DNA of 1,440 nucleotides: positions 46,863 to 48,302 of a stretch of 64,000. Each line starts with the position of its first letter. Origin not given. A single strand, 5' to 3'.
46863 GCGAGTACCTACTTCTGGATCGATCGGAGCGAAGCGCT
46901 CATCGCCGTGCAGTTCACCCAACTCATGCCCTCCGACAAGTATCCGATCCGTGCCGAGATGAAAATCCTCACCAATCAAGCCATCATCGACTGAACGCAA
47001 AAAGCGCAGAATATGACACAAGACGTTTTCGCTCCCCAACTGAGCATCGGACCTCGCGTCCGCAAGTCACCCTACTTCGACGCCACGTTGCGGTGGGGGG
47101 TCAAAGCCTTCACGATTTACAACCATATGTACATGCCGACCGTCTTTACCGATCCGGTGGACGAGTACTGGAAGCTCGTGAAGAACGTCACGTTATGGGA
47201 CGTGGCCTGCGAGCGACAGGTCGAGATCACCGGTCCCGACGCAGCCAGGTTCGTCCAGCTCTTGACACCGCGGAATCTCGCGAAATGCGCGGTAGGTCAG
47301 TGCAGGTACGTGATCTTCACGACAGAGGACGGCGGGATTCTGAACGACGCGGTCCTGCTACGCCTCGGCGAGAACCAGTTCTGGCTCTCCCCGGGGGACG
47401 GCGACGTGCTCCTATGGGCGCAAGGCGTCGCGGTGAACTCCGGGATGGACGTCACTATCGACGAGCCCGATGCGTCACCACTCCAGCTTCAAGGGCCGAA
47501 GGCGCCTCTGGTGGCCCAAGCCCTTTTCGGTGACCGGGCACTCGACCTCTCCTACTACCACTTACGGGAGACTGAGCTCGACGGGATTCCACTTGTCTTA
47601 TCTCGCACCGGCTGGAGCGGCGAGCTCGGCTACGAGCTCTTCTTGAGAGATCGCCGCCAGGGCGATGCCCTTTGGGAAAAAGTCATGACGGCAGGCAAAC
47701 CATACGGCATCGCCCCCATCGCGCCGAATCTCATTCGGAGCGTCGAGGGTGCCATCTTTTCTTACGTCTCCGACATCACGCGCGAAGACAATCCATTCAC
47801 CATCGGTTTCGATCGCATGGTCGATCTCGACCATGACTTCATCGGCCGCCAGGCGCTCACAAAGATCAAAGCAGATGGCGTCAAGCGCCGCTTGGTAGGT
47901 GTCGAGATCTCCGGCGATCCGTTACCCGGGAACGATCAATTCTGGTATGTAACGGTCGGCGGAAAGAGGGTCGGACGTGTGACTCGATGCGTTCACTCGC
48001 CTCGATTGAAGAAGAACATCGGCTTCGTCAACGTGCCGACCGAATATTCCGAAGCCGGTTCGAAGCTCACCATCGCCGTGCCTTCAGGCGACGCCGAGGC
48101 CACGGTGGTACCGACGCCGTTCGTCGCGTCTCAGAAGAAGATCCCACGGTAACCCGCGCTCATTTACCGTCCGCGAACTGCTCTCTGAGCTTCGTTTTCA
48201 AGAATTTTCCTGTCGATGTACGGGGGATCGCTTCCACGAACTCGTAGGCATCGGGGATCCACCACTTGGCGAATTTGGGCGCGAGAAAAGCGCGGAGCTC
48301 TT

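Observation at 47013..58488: One-carbon/N-demethylation cluster: Rieske oxygenase + Tat-signal sarcosine-oxidase-like flavoprotein + formate-THF ligase + two GcvT-family folate-dependent proteins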

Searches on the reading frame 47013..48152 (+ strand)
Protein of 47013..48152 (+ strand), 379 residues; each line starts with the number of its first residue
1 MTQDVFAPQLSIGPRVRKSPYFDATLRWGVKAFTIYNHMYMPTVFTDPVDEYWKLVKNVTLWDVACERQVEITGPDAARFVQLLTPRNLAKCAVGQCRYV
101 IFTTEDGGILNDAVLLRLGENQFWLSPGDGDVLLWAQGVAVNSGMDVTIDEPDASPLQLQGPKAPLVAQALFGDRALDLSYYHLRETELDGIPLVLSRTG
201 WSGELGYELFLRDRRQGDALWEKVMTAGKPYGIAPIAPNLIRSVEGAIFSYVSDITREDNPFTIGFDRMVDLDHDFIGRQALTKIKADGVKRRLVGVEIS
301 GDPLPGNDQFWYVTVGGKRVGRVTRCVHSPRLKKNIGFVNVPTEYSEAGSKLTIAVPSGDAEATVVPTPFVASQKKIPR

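Call 3: search_protein_families(library=pfam, proteins=[window:47013-48152:+])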
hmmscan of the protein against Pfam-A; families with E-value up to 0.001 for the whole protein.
window:47013-48152:+ (379 aa): 2 families
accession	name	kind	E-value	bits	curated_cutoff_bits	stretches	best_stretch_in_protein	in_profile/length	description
PF01571.26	GCV_T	-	2.1e-37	129.2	25.6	1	37-267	16-253/255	Aminomethyltransferase folate-binding domain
PF08669.17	GCV_T_C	-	2.6e-17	62.9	25.9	1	292-371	1-79/80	Glycine cleavage T-protein C-terminal barrel domain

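Call 6: search_protein_families(library=ncbifam, proteins=[window:47013-48152:+])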
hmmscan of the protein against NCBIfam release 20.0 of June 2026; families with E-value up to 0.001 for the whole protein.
window:47013-48152:+ (379 aa): 8 families
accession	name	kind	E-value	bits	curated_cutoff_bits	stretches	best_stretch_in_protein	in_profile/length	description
NF009133.0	PRK12486.1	equivalog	1.6e-107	359.7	410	1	9-368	5-366/369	dimethylsulfoniopropionate demethylase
NF053776.1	TmaoDeMthMsil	equivalog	6.1e-62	210.2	1100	1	17-377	386-760/763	trimethylamine N-oxide demethylase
NF001567.0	PRK00389.1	subfamily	3.3e-50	171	300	1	33-376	19-358/359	glycine cleavage system aminomethyltransferase GcvT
TIGR00528.1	gcvT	equivalog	9.3e-41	139.9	235.85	1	17-372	2-361/362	glycine cleavage system aminomethyltransferase GcvT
NF010093.0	PRK13579.1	equivalog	1.7e-29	102.8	459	1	40-374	32-367/371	glycine cleavage system aminomethyltransferase GcvT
TIGR01372.1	soxA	subfamily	1.7e-29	102.2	1164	1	54-369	652-985/996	sarcosine oxidase subunit alpha family protein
NF047633.1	SyrngDmethDesA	equivalog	1.2e-21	76.8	800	2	41-236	29-235/453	syringate O-demethylase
NF047885.1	VanMgalDeMLigM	equivalog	9e-16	57.8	580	2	40-236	27-236/461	vanillate/3-O-methylgallate O-demethylase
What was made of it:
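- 47013..48152 (+): GcvT-like #1: sister family of DmdA, the DMSP demethylase. Inferred to be an onium:THF methyltransferase. NCBIfam DmdA 359.7 bits against a cut-off of 410 (call 6).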

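Call 31: search_solved_structures(query=window:47013-48152:+, max_evalue=1e-10, show_alignments=1)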
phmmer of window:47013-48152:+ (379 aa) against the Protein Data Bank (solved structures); distinct sequences matched with E-value up to 1e-10: 20.
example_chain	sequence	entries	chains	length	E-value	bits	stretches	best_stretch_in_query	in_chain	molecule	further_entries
3tfh_A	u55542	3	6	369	6e-75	255.9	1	13-371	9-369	GcvT-like Aminomethyltransferase protein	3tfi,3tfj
1yx2_A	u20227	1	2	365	5.2e-42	147.4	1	16-371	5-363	Aminomethyltransferase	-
1woo_A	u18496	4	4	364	4.5e-40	141.1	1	17-372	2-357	Aminomethyltransferase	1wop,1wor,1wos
9q5a_A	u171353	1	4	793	2.7e-37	131.9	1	30-361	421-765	Trimethylamine N-oxide Demethylase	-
9q59_A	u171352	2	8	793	2.7e-37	131.9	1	30-361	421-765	trimethylamine N-oxide demethylase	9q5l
4pab_A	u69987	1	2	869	2.3e-32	115.7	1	36-374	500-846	Dimethylglycine dehydrogenase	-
4p9s_A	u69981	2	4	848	4.3e-32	114.8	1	34-374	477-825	Dimethylglycine dehydrogenase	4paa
5l46_A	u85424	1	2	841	1.1e-31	113.5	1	34-374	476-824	Dimethylglycine dehydrogenase, mitochondrial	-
1v5v_A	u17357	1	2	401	2.4e-30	109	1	41-373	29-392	aminomethyltransferase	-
1wsr_A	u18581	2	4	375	4e-24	88.5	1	16-373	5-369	Aminomethyltransferase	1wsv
1pj5_A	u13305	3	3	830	6.2e-22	81.3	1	45-354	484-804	N,N-dimethylglycine oxidase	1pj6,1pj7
3gsi_A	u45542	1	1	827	7.4e-21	77.8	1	45-354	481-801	N,N-dimethylglycine oxidase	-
1vlo_A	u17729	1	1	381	2.9e-18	69.3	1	18-348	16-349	Aminomethyltransferase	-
3a8i_A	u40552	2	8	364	3.4e-18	69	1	19-348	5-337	Aminomethyltransferase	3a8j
3a8k_A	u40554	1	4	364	1.7e-17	66.7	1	19-348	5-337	Aminomethyltransferase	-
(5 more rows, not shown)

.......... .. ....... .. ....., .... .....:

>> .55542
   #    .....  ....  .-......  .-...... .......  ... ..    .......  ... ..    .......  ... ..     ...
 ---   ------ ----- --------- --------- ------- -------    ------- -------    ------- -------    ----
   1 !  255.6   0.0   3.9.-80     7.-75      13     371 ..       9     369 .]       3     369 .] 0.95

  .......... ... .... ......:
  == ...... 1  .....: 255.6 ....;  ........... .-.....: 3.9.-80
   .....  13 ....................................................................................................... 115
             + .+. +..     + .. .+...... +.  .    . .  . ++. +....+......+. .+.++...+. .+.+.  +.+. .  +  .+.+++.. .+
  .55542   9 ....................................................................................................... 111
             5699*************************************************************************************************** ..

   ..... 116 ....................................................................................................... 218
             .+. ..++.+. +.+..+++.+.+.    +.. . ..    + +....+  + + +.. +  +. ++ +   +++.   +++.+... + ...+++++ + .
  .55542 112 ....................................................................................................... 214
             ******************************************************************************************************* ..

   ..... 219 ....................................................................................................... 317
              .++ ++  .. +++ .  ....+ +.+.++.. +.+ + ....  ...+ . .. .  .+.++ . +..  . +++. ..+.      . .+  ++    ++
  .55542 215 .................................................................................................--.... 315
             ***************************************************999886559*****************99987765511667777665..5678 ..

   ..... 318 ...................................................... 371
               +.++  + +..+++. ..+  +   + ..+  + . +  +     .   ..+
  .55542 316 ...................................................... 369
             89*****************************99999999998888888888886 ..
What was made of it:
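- DmdA is the nearest family and the nearest solved structure (calls 6, 31). GcvT-like #1 keeps a GcvT-like S-G-E-x-G-Y-E motif where P. ubique DmdA has S-K-Q-G-G-Y-E (call 31).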

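Call 42: find_homologous_proteins(query=window:47013-48152:+, max_evalue=1e-10)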
Query window:47013-48152:+ (379 aa): 8000 proteins with E <= 1e-10 among 8000 candidates; the best 120 are listed.
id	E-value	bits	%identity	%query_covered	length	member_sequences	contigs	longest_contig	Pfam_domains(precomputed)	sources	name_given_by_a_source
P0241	1.4e-258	875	100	100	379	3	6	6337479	PF01571.27,PF08669.18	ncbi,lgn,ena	-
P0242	4.8e-231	785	90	100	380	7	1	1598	PF01571.27,PF08669.18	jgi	jgi:aminomethyltransferase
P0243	4.1e-230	782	88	100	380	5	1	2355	PF01571.27,PF08669.18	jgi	jgi:aminomethyltransferase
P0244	2.2e-226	769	88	100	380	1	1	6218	PF01571.27,PF08669.18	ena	-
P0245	8.2e-222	754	86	100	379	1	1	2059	PF01571.27,PF08669.18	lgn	-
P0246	2.3e-218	743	84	100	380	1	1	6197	PF01571.27,PF08669.18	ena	-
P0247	9.3e-207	705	84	98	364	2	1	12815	PF01571.27,PF08669.18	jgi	jgi:aminomethyltransferase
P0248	1.4e-190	651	74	99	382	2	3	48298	PF01571.27,PF08669.18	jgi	jgi:aminomethyltransferase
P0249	2.5e-188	644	72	99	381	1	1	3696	PF01571.27,PF08669.18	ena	-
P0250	3.1e-188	644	72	99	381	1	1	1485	PF01571.27,PF08669.18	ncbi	-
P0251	3.2e-185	634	71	99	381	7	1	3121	PF01571.27,PF08669.18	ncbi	ncbi:MAG: glycine cleavage T C-terminal barrel domain-containing protein [Acidobacteriota bacterium]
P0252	1.3e-182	625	72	99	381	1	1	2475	PF01571.27,PF08669.18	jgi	jgi:aminomethyltransferase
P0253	7.6e-182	623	69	99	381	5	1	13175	PF01571.27,PF08669.18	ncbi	-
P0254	7.8e-182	623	70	99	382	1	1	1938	PF01571.27,PF08669.18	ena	-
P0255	1.1e-181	622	72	99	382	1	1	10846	PF01571.27,PF08669.18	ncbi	ncbi:MAG: glycine cleavage T C-terminal barrel domain-containing protein [Acidobacteriota bacterium]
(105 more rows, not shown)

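Call 44: find_related_loci(query=A2, collection=metagenome_contigs, flank=10000)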
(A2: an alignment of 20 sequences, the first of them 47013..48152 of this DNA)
Query A2 (379 aa) in metagenome_contigs; peptide patterns used: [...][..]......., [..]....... (x = any residue, [..] = any of these).
600 stretches matched a pattern (row limit reached: there are more); 514 encode a relative of the query (tblastn E <= 1e-3); the best 80 are kept; 80 distinct loci.
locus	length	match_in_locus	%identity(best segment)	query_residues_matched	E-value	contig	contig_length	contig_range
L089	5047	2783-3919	69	1-377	0e+0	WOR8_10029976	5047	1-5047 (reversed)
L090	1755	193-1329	68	1-377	0e+0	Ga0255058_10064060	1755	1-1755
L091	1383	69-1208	69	1-377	0e+0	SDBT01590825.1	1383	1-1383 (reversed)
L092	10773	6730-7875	68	1-379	7e-178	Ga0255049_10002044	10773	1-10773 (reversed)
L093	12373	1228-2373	68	1-379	6e-178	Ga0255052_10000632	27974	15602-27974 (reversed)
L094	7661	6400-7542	69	1-378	3e-178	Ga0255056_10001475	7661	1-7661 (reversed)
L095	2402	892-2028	69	1-377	0e+0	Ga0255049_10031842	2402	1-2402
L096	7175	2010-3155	67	1-379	8e-176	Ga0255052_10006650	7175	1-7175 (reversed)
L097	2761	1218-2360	67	1-378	0e+0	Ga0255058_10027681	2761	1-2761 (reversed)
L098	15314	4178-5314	68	1-377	2e-174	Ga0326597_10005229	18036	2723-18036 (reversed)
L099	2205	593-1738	67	1-379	0e+0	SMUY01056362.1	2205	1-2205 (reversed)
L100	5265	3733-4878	67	1-379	7e-178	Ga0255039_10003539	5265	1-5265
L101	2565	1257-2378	66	8-378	0e+0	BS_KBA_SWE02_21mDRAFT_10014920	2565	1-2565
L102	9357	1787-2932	67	1-379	9e-174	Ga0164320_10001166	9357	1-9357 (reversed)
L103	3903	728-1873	66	1-379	2e-179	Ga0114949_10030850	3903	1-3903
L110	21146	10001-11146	65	1-379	2e-169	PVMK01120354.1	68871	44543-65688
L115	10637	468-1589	64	8-379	3e-168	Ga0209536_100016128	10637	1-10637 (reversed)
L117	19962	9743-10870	64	7-379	2e-167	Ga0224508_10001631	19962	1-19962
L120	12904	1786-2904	67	1-370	6e-167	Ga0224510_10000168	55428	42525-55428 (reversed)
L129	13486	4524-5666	63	1-378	9e-166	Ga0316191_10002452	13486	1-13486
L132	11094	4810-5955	63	1-379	1e-165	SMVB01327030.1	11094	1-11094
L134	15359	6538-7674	60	2-378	4e-165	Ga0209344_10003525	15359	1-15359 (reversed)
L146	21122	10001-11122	65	8-378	2e-163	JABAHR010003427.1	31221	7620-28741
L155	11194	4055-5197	62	1-378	2e-162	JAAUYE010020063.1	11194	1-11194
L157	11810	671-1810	61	1-378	8e-162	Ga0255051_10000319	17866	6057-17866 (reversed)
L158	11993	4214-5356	62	1-378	6e-162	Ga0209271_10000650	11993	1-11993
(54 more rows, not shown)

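Call 47: search_protein_families(library=pfam, proteins=[L120:4073-5401:+, L115:1947-2942:-, L092:9416-10771:-, L110:18827-19717:-, L129:7454-9778:-, L158:8912-9508:+, L134:7713-8003:+, L155:5719-6195:+, L157:9249-10313:-, L094:1154-2029:+], max_evalue=0.0001)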
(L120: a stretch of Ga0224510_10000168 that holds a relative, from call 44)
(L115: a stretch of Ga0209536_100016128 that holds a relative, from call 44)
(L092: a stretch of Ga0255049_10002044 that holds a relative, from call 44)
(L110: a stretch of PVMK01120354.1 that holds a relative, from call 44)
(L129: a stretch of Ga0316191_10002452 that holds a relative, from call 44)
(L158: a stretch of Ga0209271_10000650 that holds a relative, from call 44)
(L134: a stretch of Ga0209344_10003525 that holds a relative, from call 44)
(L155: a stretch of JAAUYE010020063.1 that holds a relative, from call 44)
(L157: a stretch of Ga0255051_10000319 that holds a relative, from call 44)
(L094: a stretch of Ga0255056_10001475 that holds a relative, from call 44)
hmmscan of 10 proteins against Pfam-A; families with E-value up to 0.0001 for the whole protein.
L120:4073-5401:+ (442 aa): 2 families
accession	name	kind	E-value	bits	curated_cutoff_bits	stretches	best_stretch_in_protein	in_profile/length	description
PF01053.26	Cys_Met_Meta_PP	-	4.8e-126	420.8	27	1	18-433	1-380/381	Cys/Met metabolism PLP-dependent enzyme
PF01041.23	DegT_DnrJ_EryC1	-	6.7e-05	22.7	19.8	0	71-194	23-146/360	DegT/DnrJ/EryC1/StrS aminotransferase family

L115:1947-2942:- (331 aa): 0 families

L092:9416-10771:- (451 aa): 5 families
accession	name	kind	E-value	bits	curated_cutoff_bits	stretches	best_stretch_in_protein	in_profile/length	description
PF00441.29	Acyl-CoA_dh_1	-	1.9e-24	87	22.4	1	139-309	1-146/150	Acyl-CoA dehydrogenase, C-terminal domain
PF12806.12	Acyl-CoA_dh_C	-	4.5e-19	69.2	30.3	1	331-441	8-121/124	Acetyl-CoA dehydrogenase C-terminal like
PF02770.24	Acyl-CoA_dh_M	-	1.3e-15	57.7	33.3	1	20-129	2-96/97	Acyl-CoA dehydrogenase, middle domain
PF08028.16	Acyl-CoA_dh_2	-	7.2e-09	36.5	22.7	1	155-301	2-133/134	Acyl-CoA dehydrogenase, C-terminal domain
PF22924.1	ACOX_C_alpha1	-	5.1e-08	33.3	27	1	149-304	4-160/169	Acyl-CoA oxidase, C-alpha1 domain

L110:18827-19717:- (296 aa): 4 families
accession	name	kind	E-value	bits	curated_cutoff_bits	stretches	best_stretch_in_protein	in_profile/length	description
PF12697.13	Abhydrolase_6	-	9.9e-23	82.4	26.3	1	49-279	1-212/217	Alpha/beta hydrolase family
PF00561.26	Abhydrolase_1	-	2.4e-19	70.4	25.8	1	47-154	1-107/245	alpha/beta hydrolase fold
PF12146.15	Hydrolase_4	-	1.3e-11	44.7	27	1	44-150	2-114/239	Serine aminopeptidase, S33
PF02230.22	Abhydrolase_2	-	8.6e-05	22.9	23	0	44-75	12-44/217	Phospholipase/Carboxylesterase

L129:7454-9778:- (774 aa): 4 families
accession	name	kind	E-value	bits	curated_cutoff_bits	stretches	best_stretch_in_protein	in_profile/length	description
PF02737.24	3HCDH_N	-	1.3e-43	149.4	22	1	7-189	2-180/180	3-hydroxyacyl-CoA dehydrogenase, NAD binding domain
PF00725.27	3HCDH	-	2.7e-17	63.5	22.1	1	191-290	1-94/97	3-hydroxyacyl-CoA dehydrogenase, C-terminal domain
PF00378.25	ECH_1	-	2.1e-12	47.4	27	1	473-607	4-138/251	Enoyl-CoA hydratase/isomerase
PF16113.10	ECH_2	-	3.9e-08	33.6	27.2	1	483-605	11-135/335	Enoyl-CoA hydratase/isomerase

L158:8912-9508:+ (198 aa): 0 families

L134:7713-8003:+ (96 aa): 0 families

L155:5719-6195:+ (158 aa): 0 families

L157:9249-10313:- (354 aa): 1 family
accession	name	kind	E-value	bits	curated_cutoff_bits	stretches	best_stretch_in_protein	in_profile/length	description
PF04204.22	HTS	-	1e-82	278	27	1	2-335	1-297/298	Homoserine O-succinyltransferase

L094:1154-2029:+ (291 aa): 1 family
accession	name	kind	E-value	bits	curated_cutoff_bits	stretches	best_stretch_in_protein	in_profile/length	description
PF02219.23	MTHFR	-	2.4e-11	43.9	24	1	45-194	43-202/287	Methylenetetrahydrofolate reductase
